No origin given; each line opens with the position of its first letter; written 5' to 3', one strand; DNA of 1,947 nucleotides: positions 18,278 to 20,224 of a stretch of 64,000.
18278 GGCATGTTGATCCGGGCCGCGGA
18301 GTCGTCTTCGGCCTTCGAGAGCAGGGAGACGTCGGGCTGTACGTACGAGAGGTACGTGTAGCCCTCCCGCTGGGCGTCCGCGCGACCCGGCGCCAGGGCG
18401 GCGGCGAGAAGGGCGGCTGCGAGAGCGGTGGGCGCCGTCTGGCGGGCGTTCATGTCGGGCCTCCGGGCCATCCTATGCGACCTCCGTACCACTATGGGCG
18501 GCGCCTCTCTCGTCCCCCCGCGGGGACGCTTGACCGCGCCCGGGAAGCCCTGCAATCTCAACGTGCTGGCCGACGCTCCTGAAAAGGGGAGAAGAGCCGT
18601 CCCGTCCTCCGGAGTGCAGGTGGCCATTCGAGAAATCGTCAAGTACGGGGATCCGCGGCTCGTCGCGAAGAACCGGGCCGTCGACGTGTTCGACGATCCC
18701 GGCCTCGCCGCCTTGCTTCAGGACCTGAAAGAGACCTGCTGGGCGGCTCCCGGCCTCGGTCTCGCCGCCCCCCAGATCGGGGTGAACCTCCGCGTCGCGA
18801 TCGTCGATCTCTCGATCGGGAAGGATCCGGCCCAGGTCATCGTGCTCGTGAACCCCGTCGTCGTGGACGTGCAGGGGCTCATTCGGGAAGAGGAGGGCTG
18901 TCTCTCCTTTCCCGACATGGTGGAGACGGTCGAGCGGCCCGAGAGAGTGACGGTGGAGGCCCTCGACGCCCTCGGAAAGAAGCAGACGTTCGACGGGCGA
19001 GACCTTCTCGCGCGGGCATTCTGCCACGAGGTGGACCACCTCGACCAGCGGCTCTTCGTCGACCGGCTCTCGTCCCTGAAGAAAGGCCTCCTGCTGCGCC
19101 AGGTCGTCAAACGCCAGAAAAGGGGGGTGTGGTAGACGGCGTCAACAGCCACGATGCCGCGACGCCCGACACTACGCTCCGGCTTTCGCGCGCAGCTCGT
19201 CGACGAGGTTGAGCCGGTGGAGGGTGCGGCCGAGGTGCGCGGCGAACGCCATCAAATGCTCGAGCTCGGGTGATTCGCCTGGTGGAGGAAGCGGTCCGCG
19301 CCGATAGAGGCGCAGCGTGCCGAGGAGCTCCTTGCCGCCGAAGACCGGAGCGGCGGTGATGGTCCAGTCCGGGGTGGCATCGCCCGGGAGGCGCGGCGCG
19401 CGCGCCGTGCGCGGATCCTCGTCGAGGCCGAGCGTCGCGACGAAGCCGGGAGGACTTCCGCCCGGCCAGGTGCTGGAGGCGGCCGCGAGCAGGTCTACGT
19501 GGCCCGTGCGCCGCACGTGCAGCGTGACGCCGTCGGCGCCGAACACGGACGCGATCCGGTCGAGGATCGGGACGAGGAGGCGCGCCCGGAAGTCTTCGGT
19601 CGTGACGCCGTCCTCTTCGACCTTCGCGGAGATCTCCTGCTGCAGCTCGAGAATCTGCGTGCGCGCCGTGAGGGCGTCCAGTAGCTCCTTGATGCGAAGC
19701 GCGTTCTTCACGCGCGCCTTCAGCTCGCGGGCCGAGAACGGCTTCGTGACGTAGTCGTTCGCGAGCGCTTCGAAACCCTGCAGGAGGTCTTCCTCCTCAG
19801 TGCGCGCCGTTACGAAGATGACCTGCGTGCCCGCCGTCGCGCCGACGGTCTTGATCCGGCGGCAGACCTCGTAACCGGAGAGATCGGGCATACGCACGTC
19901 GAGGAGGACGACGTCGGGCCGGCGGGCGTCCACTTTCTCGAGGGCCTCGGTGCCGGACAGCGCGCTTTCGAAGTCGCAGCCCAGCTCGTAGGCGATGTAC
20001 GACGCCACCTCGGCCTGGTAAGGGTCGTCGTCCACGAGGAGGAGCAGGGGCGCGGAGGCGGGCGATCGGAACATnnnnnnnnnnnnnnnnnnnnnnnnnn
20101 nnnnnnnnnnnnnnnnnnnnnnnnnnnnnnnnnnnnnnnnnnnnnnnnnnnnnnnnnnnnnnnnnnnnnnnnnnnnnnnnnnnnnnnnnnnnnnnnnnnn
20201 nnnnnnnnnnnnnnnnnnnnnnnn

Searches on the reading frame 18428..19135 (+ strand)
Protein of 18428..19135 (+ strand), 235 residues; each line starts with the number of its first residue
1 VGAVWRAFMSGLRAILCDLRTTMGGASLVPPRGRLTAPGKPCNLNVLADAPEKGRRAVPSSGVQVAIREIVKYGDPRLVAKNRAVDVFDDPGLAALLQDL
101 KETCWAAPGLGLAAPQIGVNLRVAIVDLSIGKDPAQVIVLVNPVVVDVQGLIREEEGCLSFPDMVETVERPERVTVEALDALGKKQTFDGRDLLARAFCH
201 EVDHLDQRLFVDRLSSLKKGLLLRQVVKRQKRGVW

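Call 56: search_protein_families(library=pfam, proteins=[window:18428-19135:+], max_evalue=0.01)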
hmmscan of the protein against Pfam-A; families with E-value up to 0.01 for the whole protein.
window:18428-19135:+ (235 aa): 1 family
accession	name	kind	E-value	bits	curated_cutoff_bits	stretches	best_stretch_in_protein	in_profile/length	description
PF01327.26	Pep_deformylase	-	3.5e-44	150.6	22.8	1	67-219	1-155/156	Polypeptide deformylase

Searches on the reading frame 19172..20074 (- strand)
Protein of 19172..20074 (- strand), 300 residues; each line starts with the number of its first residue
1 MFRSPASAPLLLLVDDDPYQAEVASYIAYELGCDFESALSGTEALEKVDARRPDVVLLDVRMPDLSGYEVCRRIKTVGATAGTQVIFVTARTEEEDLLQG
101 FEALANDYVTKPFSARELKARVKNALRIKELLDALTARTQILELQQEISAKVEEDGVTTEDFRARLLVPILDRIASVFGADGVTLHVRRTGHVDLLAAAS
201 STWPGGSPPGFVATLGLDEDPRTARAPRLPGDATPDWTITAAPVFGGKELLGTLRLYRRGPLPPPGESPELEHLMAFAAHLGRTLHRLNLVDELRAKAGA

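Call 56: search_protein_families(library=pfam, proteins=[window:19172-20074:-], max_evalue=0.01)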
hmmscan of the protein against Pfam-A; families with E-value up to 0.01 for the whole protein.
window:19172-20074:- (300 aa): 3 families
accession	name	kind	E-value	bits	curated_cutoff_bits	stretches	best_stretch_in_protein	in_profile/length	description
PF00072.30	Response_reg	-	5.5e-27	94.6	30.2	1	12-123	2-111/111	Response regulator receiver domain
PF01590.32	GAF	-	5.1e-05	24.3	22.4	1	166-284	5-132/133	GAF domain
PF23198.2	PDE8A_N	-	0.0028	18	29.6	1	19-95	21-98/147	PDE8A-like, N-terminal domain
